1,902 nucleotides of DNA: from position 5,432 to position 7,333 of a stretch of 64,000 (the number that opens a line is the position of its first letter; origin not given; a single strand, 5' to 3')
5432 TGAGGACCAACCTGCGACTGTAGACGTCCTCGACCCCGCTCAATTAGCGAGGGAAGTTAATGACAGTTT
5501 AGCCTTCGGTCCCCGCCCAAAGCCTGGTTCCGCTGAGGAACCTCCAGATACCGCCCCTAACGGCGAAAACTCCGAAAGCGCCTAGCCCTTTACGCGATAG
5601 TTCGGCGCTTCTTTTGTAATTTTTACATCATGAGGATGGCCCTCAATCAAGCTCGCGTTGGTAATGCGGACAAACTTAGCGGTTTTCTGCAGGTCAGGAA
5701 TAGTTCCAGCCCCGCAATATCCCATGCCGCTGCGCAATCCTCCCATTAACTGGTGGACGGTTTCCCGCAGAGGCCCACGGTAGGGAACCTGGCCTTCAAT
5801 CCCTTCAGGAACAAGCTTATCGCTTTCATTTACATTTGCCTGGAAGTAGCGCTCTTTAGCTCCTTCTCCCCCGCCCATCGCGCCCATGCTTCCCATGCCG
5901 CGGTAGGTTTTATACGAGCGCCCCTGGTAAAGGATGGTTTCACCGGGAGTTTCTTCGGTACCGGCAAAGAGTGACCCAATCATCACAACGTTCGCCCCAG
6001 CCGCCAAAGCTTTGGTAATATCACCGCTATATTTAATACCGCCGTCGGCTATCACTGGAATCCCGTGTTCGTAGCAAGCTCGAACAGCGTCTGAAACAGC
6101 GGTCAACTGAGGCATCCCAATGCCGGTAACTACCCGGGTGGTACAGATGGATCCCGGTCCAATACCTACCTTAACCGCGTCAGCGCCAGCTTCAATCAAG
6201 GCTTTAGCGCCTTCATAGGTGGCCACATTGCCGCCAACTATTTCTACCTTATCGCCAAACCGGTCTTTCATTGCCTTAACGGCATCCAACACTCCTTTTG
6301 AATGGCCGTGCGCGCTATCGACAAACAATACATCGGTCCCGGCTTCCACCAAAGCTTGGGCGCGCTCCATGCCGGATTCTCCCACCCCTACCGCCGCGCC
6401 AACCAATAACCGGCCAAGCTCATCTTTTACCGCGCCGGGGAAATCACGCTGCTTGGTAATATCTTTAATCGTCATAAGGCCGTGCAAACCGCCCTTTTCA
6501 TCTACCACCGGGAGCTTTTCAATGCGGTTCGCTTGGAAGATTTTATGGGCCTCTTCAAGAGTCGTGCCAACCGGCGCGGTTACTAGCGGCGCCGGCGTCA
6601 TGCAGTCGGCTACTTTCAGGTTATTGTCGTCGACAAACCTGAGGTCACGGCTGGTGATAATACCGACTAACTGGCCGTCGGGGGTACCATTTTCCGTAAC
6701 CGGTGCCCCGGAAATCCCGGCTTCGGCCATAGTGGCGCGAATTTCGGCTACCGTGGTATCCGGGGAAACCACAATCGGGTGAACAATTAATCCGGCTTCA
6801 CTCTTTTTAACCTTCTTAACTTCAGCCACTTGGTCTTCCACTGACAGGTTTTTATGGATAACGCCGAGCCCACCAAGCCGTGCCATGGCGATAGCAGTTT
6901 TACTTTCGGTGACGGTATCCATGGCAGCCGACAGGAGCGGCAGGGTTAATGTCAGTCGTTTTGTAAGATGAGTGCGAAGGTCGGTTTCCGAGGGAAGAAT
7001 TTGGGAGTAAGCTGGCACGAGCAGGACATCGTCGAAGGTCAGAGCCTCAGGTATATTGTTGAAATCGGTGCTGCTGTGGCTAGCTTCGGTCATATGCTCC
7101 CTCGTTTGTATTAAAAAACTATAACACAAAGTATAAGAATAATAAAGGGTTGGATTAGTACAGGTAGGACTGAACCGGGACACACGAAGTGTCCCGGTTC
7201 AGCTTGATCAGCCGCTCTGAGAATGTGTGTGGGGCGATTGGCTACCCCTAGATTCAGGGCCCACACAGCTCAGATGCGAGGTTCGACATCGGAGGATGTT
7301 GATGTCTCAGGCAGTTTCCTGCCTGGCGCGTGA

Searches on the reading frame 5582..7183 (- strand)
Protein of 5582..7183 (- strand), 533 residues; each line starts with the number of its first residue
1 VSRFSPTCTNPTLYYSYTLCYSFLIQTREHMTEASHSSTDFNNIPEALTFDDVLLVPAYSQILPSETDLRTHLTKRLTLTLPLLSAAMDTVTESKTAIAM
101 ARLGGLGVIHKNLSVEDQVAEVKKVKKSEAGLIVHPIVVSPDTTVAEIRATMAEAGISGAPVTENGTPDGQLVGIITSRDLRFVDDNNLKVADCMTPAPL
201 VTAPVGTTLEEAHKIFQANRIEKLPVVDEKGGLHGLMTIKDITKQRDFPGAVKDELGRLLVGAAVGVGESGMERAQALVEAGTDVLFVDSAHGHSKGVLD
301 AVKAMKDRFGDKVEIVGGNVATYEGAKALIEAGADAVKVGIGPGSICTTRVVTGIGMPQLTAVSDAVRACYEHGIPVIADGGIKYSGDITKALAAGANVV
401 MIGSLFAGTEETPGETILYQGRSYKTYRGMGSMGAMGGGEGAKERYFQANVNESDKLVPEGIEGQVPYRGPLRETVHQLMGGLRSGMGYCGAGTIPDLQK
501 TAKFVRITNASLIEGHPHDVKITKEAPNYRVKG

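Call 60: search_protein_families(library=pfam, proteins=[window:5582-7183:-], max_evalue=0.001)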
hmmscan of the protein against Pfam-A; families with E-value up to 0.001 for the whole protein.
window:5582-7183:- (533 aa): 5 families
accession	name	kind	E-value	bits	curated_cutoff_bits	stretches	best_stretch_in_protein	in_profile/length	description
PF00478.31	IMPDH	-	1.5e-161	537.6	25.6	1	47-518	1-345/345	IMP dehydrogenase / GMP reductase domain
PF00571.33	CBS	-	3.5e-25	88.5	24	2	191-244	1-53/57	CBS domain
PF03060.21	NMO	-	7.8e-10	39.1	28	1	315-416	138-235/331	Nitronate monooxygenase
PF01070.24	FMN_dh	-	2.2e-07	30.7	24.9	1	320-406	226-305/350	FMN-dependent dehydrogenase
PF00977.27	His_biosynth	-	5.7e-07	29.7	23.6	0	365-405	63-104/228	Histidine biosynthesis protein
